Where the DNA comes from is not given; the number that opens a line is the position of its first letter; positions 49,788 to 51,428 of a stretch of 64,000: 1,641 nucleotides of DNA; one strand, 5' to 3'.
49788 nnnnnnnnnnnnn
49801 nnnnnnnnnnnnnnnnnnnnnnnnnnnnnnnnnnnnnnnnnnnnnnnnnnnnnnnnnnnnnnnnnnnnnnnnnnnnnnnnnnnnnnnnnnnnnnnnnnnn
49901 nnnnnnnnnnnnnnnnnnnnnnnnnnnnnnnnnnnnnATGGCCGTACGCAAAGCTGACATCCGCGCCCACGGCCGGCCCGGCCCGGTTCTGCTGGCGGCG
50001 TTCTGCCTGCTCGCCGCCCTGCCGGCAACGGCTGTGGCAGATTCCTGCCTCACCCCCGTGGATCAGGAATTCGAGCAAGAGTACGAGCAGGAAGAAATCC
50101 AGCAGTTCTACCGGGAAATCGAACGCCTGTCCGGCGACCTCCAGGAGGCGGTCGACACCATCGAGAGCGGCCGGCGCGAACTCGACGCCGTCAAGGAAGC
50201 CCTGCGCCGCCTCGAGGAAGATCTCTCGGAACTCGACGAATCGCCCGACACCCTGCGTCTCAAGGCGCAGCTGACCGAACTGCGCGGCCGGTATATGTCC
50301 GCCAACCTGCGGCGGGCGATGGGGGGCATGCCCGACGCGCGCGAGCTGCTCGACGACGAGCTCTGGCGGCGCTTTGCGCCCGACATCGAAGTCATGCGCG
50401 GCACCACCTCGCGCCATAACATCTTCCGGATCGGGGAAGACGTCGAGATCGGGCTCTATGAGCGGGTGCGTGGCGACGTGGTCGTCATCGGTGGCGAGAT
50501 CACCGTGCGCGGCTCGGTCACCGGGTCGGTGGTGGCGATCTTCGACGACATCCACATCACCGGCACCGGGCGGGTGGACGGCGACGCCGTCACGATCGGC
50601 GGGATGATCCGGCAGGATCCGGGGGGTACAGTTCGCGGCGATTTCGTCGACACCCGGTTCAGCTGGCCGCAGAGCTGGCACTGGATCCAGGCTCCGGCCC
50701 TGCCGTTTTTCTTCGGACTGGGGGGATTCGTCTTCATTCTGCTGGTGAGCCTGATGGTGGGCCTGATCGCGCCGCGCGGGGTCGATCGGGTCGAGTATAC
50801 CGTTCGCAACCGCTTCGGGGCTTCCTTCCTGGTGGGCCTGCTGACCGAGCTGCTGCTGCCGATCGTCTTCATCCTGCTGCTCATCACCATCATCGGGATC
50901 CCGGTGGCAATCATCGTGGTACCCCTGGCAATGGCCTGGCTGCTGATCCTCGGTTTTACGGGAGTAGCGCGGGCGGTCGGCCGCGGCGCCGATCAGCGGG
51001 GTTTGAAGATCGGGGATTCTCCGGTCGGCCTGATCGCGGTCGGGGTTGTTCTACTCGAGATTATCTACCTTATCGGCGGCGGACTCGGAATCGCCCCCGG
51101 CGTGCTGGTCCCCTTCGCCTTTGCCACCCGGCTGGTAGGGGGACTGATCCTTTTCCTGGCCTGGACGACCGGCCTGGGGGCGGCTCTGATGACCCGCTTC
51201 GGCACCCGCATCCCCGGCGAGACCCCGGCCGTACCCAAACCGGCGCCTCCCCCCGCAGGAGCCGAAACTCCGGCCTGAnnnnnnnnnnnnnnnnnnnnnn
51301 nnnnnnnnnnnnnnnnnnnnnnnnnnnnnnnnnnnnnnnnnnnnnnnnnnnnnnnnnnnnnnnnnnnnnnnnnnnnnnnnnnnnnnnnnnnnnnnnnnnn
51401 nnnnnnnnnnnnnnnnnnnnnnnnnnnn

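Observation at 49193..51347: ECF sigma factor paired with a secreted bactofilin-like beta-helix / multi-TM protein instead of a classical anti-sigma factor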

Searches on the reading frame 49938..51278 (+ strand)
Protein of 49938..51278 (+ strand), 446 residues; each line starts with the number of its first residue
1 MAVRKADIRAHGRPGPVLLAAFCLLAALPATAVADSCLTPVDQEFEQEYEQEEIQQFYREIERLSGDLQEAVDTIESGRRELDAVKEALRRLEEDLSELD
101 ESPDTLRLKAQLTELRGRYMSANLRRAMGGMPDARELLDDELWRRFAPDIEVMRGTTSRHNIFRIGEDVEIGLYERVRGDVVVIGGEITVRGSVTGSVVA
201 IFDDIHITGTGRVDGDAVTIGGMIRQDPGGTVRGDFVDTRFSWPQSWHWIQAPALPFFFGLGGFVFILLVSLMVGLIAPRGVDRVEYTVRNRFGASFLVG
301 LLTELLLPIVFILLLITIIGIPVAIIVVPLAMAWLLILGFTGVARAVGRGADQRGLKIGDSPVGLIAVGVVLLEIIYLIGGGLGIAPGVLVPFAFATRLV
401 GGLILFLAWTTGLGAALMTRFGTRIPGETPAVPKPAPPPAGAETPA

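Call 3: search_protein_families(library=pfam, proteins=[window:49938-51278:+], max_evalue=0.1)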
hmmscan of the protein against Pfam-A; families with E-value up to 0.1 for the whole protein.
window:49938-51278:+ (446 aa): 5 families
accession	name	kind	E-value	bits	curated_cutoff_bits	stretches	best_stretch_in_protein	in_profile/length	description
PF15233.11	SYCE1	-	0.013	16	27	1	60-116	20-76/152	Synaptonemal complex central element protein 1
PF17675.6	APG6_N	-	0.03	15.2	45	1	41-103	35-97/132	Apg6 coiled-coil region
PF25526.1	LIP-1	-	0.032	14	34.1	1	48-144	13-105/250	Liprin-alpha-like coiled coil domain 2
PF09325.15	Vps5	-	0.039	14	27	1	67-127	42-102/236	Vps5 C terminal like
PF13870.11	CCDC113_CCDC96_CC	-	0.094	12.9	31.6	0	51-126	48-121/177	CCDC113/CCDC96, coiled-coil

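Call 4: search_protein_families(library=ncbifam, proteins=[window:49938-51278:+], max_evalue=0.1)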
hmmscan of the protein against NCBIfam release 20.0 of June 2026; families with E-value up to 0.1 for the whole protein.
window:49938-51278:+ (446 aa): 12 families
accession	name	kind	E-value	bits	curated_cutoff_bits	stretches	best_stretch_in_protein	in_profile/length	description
NF045487.1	ASRP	equivalog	0.00077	18.2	300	1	47-118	185-257/593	archaea-specific SMC-related protein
NF038350.1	taxis_HmpF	equivalog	0.0027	16.1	200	1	44-112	456-526/553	pilus motility taxis protein HmpF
NF003034.1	PRK03918.1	equivalog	0.014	13.4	700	1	44-106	651-713/878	DNA double-strand break repair ATPase Rad50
TIGR02169.1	SMC_prok_A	equivalog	0.024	12.3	729.4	1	46-107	828-889/1165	chromosome segregation protein SMC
TIGR02168.1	SMC_prok_B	equivalog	0.026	12.3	567.35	1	50-109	670-932/1181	chromosome segregation protein SMC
NF011975.0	PRK15443.2-2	subfamily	0.044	13.7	196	0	93-127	39-74/139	diol dehydratase small subunit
NF047515.1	SpiroCoCo_C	equivalog_domain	0.05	12.8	125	1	51-102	137-188/313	SpiroCoCo family coiled-coil protein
NF011161.0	PRK14562.1-6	equivalog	0.05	12.8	228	0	47-99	28-82/218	haloacid dehalogenase superfamily protein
NF003409.0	PRK04778.1-3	equivalog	0.055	12.2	562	1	59-119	454-507/570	septation ring formation regulator EzrA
NF053563.1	Rkd4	equivalog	0.067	11.3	860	1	42-136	292-391/747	arcadin-4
NF042912.1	Amuc_1098_fam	equivalog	0.074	11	750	0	40-150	9-124/805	Amuc_1098 family type IV pilus outer membrane protein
TIGR04523.1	Mplasa_alph_rch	subfamily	0.079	10.8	270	1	47-109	463-525/745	helix-rich protein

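Call 5: find_homologous_proteins(query=window:49938-51278:+)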
Query window:49938-51278:+ (446 aa): 102 proteins with E <= 0.001 among 8000 candidates.
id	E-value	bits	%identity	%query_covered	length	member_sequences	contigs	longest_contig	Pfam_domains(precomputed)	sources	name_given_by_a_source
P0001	1.8e-254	863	99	90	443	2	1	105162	PF26514.1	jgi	-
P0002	5.8e-146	505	60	86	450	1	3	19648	PF26514.1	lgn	-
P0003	4.2e-141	489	53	93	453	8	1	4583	PF26514.1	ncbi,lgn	-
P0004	2.3e-137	477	53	100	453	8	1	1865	PF26514.1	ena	-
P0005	1.1e-135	471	54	96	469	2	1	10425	PF26514.1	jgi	-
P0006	2.8e-132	460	53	96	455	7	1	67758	PF26514.1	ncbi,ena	-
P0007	2.9e-132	460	51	95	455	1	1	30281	PF26514.1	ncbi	ncbi:hypothetical protein ACFL3H_01865 [Gemmatimonadota bacterium]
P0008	1.0e-131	458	52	96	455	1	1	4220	PF26514.1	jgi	-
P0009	1.7e-130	454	52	96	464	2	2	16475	PF26514.1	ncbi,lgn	-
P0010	8.3e-130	452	52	96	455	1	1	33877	-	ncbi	ncbi:hypothetical protein ACFL6T_03585 [Candidatus Zixiibacteriota bacterium]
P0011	1.9e-128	447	51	96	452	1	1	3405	PF26514.1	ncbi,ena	-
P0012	1.2e-126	441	49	92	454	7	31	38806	PF26514.1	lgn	-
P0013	8.1e-126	438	50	96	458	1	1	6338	PF26514.1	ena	-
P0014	3.8e-121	423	53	85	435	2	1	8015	PF26514.1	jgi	-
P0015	7.1e-121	422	53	84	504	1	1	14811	PF26514.1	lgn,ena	-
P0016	2.1e-120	421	51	85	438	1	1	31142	PF26514.1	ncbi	ncbi:MAG: hypothetical protein R6W82_04335 [bacterium]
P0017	2.2e-119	417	47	98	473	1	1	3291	PF26514.1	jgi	jgi:hypothetical protein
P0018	5.7e-119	416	51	88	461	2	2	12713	PF26514.1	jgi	jgi:hypothetical protein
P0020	1.3e-117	411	48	96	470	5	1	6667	PF26514.1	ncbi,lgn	-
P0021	2.1e-115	404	61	67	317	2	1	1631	PF26514.1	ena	-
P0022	9.9e-115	402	48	94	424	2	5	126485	-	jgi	jgi:hypothetical protein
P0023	3.3e-112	394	49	92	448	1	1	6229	PF26514.1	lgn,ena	-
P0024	4.1e-111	390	67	65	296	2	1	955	PF26514.1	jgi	jgi:hypothetical protein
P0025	6.0e-110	386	50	92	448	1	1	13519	PF26514.1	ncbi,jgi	jgi:hypothetical protein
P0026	5.2e-109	383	49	93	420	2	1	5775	PF26514.1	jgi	jgi:hypothetical protein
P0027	2.2e-107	378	61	65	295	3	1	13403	PF26514.1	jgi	-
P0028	2.5e-107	378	60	65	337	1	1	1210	PF26514.1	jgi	jgi:hypothetical protein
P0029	5.0e-94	334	45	86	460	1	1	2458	PF26514.1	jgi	jgi:hypothetical protein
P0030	3.3e-38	150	34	62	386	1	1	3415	PF26514.1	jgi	jgi:hypothetical protein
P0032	1.2e-37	148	37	62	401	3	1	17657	PF26514.1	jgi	jgi:hypothetical protein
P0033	3.8e-37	146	36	63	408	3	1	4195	PF26514.1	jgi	jgi:hypothetical protein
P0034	2.0e-35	141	34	60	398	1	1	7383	PF26514.1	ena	-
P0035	1.1e-27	115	34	64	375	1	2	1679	PF26514.1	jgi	jgi:hypothetical protein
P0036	1.8e-27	114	33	59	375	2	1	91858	PF26514.1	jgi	jgi:hypothetical protein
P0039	3.0e-26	110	35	67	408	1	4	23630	PF04519.20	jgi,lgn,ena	-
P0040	5.0e-26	110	35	67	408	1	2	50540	PF04519.20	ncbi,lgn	-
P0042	4.6e-25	106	33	67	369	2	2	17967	PF04519.20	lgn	-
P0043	3.1e-23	100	28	89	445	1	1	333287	-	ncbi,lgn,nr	ncbi:MAG: hypothetical protein JW814_08390 [Candidatus Krumholzibacteriota bacterium]|nr:hypothetica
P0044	3.1e-23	100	35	66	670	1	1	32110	-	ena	-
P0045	4.3e-22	97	31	64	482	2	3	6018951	-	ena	-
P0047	1.8e-20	91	32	65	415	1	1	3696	PF26514.1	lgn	-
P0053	1.4e-17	82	30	48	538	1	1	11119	-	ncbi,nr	ncbi:MAG TPA: hypothetical protein VM617_03970 [Thermoanaerobaculia bacterium]|nr:hypothetical prote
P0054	2.8e-17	81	29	69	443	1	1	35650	PF26514.1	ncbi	-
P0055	5.1e-17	80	35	65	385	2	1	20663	PF26514.1,PF04519.20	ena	-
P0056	5.2e-17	80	32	66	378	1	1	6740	PF26514.1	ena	-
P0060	7.3e-16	76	30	68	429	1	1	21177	PF26514.1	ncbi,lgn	-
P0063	6.7e-14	70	31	61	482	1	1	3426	PF26514.1,PF04519.20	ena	-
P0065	1.4e-13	69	35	38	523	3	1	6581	PF26514.1,PF06271.19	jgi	jgi:uncharacterized RDD family membrane protein YckC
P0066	1.8e-13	68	33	62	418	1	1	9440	PF26514.1,PF04519.20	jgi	jgi:hypothetical protein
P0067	5.1e-13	67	30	57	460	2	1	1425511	PF26514.1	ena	-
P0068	6.9e-13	66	28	62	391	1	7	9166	PF04519.20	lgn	-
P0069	8.2e-13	66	35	41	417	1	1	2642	PF26514.1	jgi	jgi:hypothetical protein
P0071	1.4e-12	65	30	61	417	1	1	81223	PF26514.1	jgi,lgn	-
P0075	6.8e-11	60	28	58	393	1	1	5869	PF04519.20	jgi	jgi:Polymer-forming cytoskeletal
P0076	8.0e-11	59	33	40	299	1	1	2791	PF26514.1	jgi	jgi:cytoskeletal protein CcmA (bactofilin family)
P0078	5.7e-10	57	30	61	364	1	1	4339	PF26514.1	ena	-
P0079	7.5e-9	53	27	57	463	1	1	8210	PF04519.20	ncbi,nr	ncbi:hypothetical protein GF420_10675 [candidate division GN15 bacterium]|nr:hypothetical protein [c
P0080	1.6e-8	52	33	25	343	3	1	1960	PF26514.1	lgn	-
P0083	2.2e-7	48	28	64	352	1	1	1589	PF04519.20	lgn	-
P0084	2.9e-7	48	31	34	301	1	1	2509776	PF26514.1,PF04519.20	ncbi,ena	-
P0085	8.9e-7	46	31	46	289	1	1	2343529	PF26514.1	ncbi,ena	-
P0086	8.9e-7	46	30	40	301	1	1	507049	PF26514.1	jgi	jgi:hypothetical protein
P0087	9.3e-7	46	34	40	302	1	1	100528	PF26514.1,PF04519.20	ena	-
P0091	2.7e-6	45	33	37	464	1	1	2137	PF04519.20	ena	-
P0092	3.9e-6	44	29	32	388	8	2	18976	PF26514.1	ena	-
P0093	4.2e-6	44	31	62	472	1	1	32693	PF26514.1,PF04519.20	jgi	-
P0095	2.0e-5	42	29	34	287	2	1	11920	PF26514.1,PF04519.20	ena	-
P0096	5.8e-5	40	34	39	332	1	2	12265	PF26514.1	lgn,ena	-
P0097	9.0e-5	40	23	58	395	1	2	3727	PF26514.1,PF04519.20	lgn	-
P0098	1.0e-4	39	29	66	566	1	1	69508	PF26514.1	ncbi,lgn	-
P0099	2.4e-4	38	32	38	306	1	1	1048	PF26514.1,PF04519.20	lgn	-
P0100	3.5e-4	38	27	56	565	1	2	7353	PF26514.1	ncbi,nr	ncbi:MAG: YccF domain-containing protein [Gemmatimonadetes bacterium]|nr:YccF domain-containing prot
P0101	5.6e-4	37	31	23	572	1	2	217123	PF26514.1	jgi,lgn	-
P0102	8.9e-4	36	26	62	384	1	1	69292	PF04519.20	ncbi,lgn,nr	ncbi:MAG: polymer-forming cytoskeletal protein [Elusimicrobia bacterium]|nr:polymer-forming cytoskel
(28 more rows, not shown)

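Call 7: search_protein_families(library=pfam, proteins=[P0001, P0007, P0039, P0055, P0065, window:49938-51278:+], max_evalue=10)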
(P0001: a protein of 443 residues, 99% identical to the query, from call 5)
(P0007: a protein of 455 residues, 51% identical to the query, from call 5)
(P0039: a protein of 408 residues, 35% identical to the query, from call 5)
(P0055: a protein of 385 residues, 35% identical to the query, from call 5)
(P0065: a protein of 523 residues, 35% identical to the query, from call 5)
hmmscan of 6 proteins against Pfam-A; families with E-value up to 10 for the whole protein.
P0001 (443 aa): 19 families
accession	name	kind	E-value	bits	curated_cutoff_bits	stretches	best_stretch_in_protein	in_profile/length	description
PF15233.11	SYCE1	-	0.013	16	27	1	60-116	20-76/152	Synaptonemal complex central element protein 1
PF17675.6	APG6_N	-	0.029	15.2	45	1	41-103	35-97/132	Apg6 coiled-coil region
PF25526.1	LIP-1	-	0.031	14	34.1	1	48-144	13-105/250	Liprin-alpha-like coiled coil domain 2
PF09325.15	Vps5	-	0.039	14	27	1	67-127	42-102/236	Vps5 C terminal like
PF13870.11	CCDC113_CCDC96_CC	-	0.093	12.9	31.6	1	51-126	48-121/177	CCDC113/CCDC96, coiled-coil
PF22349.1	Fervidolysin_SD2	-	0.14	12.8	26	1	180-241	40-98/113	Fervidolysin, second beta-sandwich domain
PF06428.16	Sec2p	-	0.15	12.5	28.5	1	48-116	10-77/92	GDP/GTP exchange factor Sec2p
PF07889.17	DUF1664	-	0.19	12.2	34.6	1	54-107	61-114/124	Protein of unknown function (DUF1664)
PF06009.19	Laminin_II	-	0.2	12.1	33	1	36-116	17-96/138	Laminin Domain II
PF10833.13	DUF2572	-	0.2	11.7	23.8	1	187-230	148-189/219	Protein of unknown function (DUF2572)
PF10475.15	Vps54_N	-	0.2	11.4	27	1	51-91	59-99/291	Vacuolar-sorting protein 54, of GARP complex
PF06810.17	Phage_scaffold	-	0.21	12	35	1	49-119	11-79/170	Phage capsid assembly scaffolding protein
PF07303.18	Occludin_ELL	-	0.24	12.6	31.2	1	43-117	15-87/101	Occludin homology domain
PF09177.16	STX6_10_61_N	-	0.24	12.4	29.4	1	46-78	38-70/99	Syntaxin 6/10/61, N-terminal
PF05667.16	CCDC22_CC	-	0.26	10.8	39.2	1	44-102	197-255/477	CCDC22 protein coiled-coil region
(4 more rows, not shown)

P0007 (455 aa): 3 families
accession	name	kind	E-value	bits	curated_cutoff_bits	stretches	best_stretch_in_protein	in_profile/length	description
PF24335.1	DUF7503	-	0.1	12.7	27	1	24-42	17-35/42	Family of unknown function (DUF7503)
PF07200.18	Mod_r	-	0.16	12.4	30.1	1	47-106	22-80/146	Modifier of rudimentary (Mod(r)) protein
PF12911.12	OppC_N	-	0.16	12.3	23.9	1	264-294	15-43/53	N-terminal TM domain of oligopeptide transport permease C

P0039 (408 aa): 3 families
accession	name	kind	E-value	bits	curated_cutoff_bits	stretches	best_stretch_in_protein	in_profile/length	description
PF04519.19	Bactofilin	-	1.4e-05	25.7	27.9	1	132-204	29-96/98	Polymer-forming cytoskeletal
PF10669.14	Phage_Gp23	-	0.00038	21.2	29.3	1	4-72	8-76/120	Protein gp23 (Bacteriophage A118)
PF06398.17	Pex24p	-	9.2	5.6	26.8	1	4-67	160-226/358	Integral peroxisomal membrane peroxin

P0055 (385 aa): 2 families
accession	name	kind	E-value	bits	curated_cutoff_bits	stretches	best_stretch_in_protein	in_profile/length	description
PF04519.19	Bactofilin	-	7.1e-06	26.6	27.9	1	61-130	33-97/98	Polymer-forming cytoskeletal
PF15475.11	UPF0444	-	1.3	9.8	27.6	1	84-144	26-84/91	Transmembrane protein C12orf23, UPF0444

P0065 (523 aa): 4 families
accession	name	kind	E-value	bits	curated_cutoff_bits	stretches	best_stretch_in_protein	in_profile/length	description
PF06271.18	RDD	-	1.5e-22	80.8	24.1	1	390-510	2-137/137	RDD family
PF04028.18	DUF374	-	0.052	13.6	26.8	1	48-102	5-59/69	Domain of unknown function (DUF374)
PF19588.4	SxtJ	-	0.056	14.6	24.4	1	433-495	21-82/99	Saxitoxin biosynthesis operon protein SxtJ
PF25587.1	Rv2743c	-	1.5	8.9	27.7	1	288-340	50-108/237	Rv2743c family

window:49938-51278:+ (446 aa): 19 families
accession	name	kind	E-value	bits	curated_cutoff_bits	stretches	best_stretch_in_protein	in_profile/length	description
PF15233.11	SYCE1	-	0.013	16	27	1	60-116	20-76/152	Synaptonemal complex central element protein 1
PF17675.6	APG6_N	-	0.03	15.2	45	1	41-103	35-97/132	Apg6 coiled-coil region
PF25526.1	LIP-1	-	0.032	14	34.1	1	48-144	13-105/250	Liprin-alpha-like coiled coil domain 2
PF09325.15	Vps5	-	0.039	14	27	1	67-127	42-102/236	Vps5 C terminal like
PF13870.11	CCDC113_CCDC96_CC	-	0.094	12.9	31.6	1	51-126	48-121/177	CCDC113/CCDC96, coiled-coil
PF22349.1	Fervidolysin_SD2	-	0.14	12.8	26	1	180-241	40-98/113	Fervidolysin, second beta-sandwich domain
PF06428.16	Sec2p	-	0.15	12.5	28.5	1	49-116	11-77/92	GDP/GTP exchange factor Sec2p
PF07889.17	DUF1664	-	0.19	12.2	34.6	1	54-107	61-114/124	Protein of unknown function (DUF1664)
PF06009.19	Laminin_II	-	0.2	12.1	33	1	36-116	17-96/138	Laminin Domain II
PF10833.13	DUF2572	-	0.2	11.7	23.8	1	187-230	148-189/219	Protein of unknown function (DUF2572)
PF10475.15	Vps54_N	-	0.2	11.4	27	1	51-91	59-99/291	Vacuolar-sorting protein 54, of GARP complex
PF06810.17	Phage_scaffold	-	0.21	12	35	1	49-119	11-79/170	Phage capsid assembly scaffolding protein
PF07303.18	Occludin_ELL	-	0.25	12.6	31.2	1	43-117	15-87/101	Occludin homology domain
PF09177.16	STX6_10_61_N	-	0.26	12.3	29.4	1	46-78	38-70/99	Syntaxin 6/10/61, N-terminal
PF06005.17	ZapB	-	0.27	12.2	31.5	1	62-107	7-52/71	Cell division protein ZapB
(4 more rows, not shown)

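Call 9: find_encoding_contigs(protein=P0006, flank=5000, max_places=3)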
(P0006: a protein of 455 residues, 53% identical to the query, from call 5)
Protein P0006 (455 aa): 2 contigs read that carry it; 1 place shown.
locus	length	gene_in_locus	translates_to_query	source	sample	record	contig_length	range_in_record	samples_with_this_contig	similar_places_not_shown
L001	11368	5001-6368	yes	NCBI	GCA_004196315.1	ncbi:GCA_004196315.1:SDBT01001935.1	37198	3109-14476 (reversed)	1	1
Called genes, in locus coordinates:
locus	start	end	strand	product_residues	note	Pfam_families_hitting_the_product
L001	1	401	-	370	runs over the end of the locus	PF02646:RmuC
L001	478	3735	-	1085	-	PF00932:LTD, PF13860:FlgD_ig (weak)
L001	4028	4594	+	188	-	PF07638:Sigma70_ECF (weak), PF12645:HTH_16 (weak), PF04542:Sigma70_r2, PF08281:Sigma70_r4_2, PF04545:Sigma70_r4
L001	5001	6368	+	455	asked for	PF26514:DUF8173 (weak)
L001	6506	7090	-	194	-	PF18935:DUF5683 (faint)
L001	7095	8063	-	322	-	PF00781:DAGK_cat, PF19279:YegS_C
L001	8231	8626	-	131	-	PF01042:Ribonuc_L-PSP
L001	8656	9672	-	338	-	PF13580:SIS_2 (faint), PF22198:GKRP_SIS_2 (weak), PF22645:GKRP_SIS_N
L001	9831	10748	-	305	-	PF02355:SecD_SecF_C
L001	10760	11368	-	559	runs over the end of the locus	PF21760:SecD_1st, PF22599:SecDF_P1_head, PF00873:ACR_tran (weak), PF02355:SecD_SecF_C, PF03176:MMPL (weak)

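Call 10: find_encoding_contigs(protein=P0007, flank=5000, max_places=3)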
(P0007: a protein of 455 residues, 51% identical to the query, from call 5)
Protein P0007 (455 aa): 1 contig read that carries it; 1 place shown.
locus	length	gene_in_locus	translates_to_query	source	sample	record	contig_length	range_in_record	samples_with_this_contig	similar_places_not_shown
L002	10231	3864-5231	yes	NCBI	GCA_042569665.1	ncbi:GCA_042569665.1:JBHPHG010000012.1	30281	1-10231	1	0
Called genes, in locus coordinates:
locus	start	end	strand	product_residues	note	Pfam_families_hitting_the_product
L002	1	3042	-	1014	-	PF00932:LTD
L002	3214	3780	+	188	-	PF07638:Sigma70_ECF (weak), PF12645:HTH_16 (weak), PF04542:Sigma70_r2, PF08281:Sigma70_r4_2, PF04545:Sigma70_r4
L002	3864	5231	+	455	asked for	PF26514:DUF8173 (weak)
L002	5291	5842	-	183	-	PF18935:DUF5683 (faint)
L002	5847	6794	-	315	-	PF00781:DAGK_cat, PF19279:YegS_C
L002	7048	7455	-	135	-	PF01042:Ribonuc_L-PSP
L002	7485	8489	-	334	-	PF13580:SIS_2 (faint), PF22198:GKRP_SIS_2, PF22645:GKRP_SIS_N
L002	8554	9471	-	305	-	PF02355:SecD_SecF_C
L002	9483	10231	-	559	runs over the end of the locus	PF21760:SecD_1st, PF22599:SecDF_P1_head, PF00873:ACR_tran (weak), PF02355:SecD_SecF_C, PF03176:MMPL (weak)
